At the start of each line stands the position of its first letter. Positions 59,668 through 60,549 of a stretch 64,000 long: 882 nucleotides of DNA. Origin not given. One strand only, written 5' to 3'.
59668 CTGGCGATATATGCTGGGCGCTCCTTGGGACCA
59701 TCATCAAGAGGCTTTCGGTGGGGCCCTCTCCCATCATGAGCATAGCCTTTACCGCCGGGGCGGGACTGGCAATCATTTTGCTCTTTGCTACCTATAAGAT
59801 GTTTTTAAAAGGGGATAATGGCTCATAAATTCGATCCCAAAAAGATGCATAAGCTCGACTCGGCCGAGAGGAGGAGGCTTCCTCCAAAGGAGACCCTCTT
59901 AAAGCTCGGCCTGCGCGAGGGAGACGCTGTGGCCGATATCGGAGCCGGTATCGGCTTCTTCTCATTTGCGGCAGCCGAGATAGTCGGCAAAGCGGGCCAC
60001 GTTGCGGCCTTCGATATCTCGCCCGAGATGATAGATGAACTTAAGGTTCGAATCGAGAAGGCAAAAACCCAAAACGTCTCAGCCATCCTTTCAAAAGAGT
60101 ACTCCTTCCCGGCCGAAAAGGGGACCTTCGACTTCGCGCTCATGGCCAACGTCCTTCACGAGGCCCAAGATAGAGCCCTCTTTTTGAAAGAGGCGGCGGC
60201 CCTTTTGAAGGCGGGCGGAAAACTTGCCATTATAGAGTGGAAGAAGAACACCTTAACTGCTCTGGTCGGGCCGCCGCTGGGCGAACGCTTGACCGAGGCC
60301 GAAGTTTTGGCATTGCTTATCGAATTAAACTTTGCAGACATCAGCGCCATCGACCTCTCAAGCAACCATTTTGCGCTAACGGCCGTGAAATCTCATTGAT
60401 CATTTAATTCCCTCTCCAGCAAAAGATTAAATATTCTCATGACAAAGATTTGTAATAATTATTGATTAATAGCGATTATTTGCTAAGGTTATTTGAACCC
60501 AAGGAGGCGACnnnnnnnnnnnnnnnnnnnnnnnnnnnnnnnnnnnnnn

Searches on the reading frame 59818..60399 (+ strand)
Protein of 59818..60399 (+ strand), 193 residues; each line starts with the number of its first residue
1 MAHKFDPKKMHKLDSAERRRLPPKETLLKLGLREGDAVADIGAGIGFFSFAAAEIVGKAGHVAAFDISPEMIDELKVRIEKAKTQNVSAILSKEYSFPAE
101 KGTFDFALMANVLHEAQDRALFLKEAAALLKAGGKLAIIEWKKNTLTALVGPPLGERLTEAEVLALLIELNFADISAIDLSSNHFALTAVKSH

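Call 8: search_protein_families(library=pfam, proteins=[window:59818-60399:+])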
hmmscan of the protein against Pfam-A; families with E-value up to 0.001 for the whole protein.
window:59818-60399:+ (193 aa): 12 families
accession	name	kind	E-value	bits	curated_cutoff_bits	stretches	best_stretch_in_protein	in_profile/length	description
PF13847.12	Methyltransf_31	-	4.8e-17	62.4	27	1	33-142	2-113/145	Methyltransferase domain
PF13649.12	Methyltransf_25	-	8.2e-16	58.9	27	1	38-134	1-97/97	Methyltransferase domain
PF01209.24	Ubie_methyltran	-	1.4e-15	57.7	20.1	1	9-148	22-161/233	ubiE/COQ5 methyltransferase family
PF08241.18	Methyltransf_11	-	2.8e-15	57.1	21.2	1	40-138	2-95/95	Methyltransferase domain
PF08242.18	Methyltransf_12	-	2.9e-13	50.8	30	1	40-136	2-98/98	Methyltransferase domain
PF13489.12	Methyltransf_23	-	6.9e-11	42.6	27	1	17-145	3-123/164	Methyltransferase domain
PF05175.20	MTS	-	6.8e-08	32.8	23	1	34-149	31-149/170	Methyltransferase small domain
PF02475.24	TRM5-TYW2_MTfase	-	2.1e-07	31.5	28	1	32-135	34-132/164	TRM5/TYW2 methyltransferase domain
PF01135.25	PCMT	-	4.8e-06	26.9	20.3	1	30-93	69-132/210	Protein-L-isoaspartate(D-aspartate) O-methyltransferase (PCMT)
PF02353.26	CMAS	-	8.1e-05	22.5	27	1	11-137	41-163/273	Mycolic acid cyclopropane synthetase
PF06325.19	PrmA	-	0.00014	21.9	22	1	32-137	159-257/296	Ribosomal protein L11 methyltransferase (PrmA)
PF00891.24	Methyltransf_2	-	0.00082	19.2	22.3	1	18-140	46-166/210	O-methyltransferase domain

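Call 35: search_protein_families(library=ncbifam, proteins=[window:59818-60399:+], max_evalue=0.01)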
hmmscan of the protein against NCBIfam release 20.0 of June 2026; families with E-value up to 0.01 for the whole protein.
window:59818-60399:+ (193 aa): 50 families (the best 25 are shown)
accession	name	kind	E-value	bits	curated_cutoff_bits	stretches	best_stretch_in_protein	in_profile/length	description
NF047649.1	MTase_UXPK_star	exception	2.6e-17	62.8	460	1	32-139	75-182/283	methyltransferase/UXPK-star double selenoprotein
NF008823.0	PRK11873.1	subfamily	1.6e-15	57.3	263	1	32-138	75-181/272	arsenite methyltransferase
NF041537.1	ArsM_AhpD_UU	exception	2.9e-15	55.9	510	1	32-139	74-181/345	arsenite methyltransferase/AhpD domain selenoprotein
NF041536.1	ArsM_DUF2284_UU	exception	7e-15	54.3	575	1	32-139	74-181/459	arsenite methyltransferase/DUF2284 domain selenoprotein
NF001243.0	PRK00216.1-4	equivalog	9.5e-15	54.6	235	1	9-147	22-160/237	demethylmenaquinone methyltransferase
TIGR02752.1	MenG_heptapren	equivalog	1.9e-14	53.8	419.85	1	9-147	20-158/231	demethylmenaquinone methyltransferase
NF001244.0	PRK00216.1-5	equivalog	4.6e-12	45.7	216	1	29-145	43-160/236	bifunctional demethylmenaquinone methyltransferase/2-methoxy-6-polyprenyl-1,4-benzoquinol methylase UbiE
TIGR01934.1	MenG_MenH_UbiE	subfamily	5.9e-12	45.4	158.35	1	24-146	29-149/223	ubiquinone/menaquinone biosynthesis methyltransferase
NF043040.1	corrin_prot_MT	hypoth_equivalog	6.6e-12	45.3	180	1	32-139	39-148/216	corrinoid protein-associated methyltransferase CpaM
NF001240.0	PRK00216.1-1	equivalog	8.6e-12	44.6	378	1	10-148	39-178/251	bifunctional demethylmenaquinone methyltransferase/2-methoxy-6-polyprenyl-1,4-benzoquinol methylase UbiE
NF052510.1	methyltran_MpqE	exception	1.1e-11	44.5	335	1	26-147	38-160/234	methyl-plastoquinone biosynthesis methyltransferase MpqE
NF001242.0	PRK00216.1-3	equivalog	5.7e-09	35.7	351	1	19-146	53-183/258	bifunctional demethylmenaquinone methyltransferase/2-methoxy-6-polyprenyl-1,4-benzoquinol methylase UbiE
NF010549.0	PRK13942.1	equivalog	2e-08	34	282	1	30-93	73-136/215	protein-L-isoaspartate O-methyltransferase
TIGR01983.1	UbiG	equivalog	6.5e-08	32.1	102.95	1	34-146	49-159/228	bifunctional 2-polyprenyl-6-hydroxyphenol methylase/3-demethylubiquinol 3-O-methyltransferase UbiG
TIGR02072.1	BioC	equivalog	1e-07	32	184.95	1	34-147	34-141/244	malonyl-ACP O-methyltransferase BioC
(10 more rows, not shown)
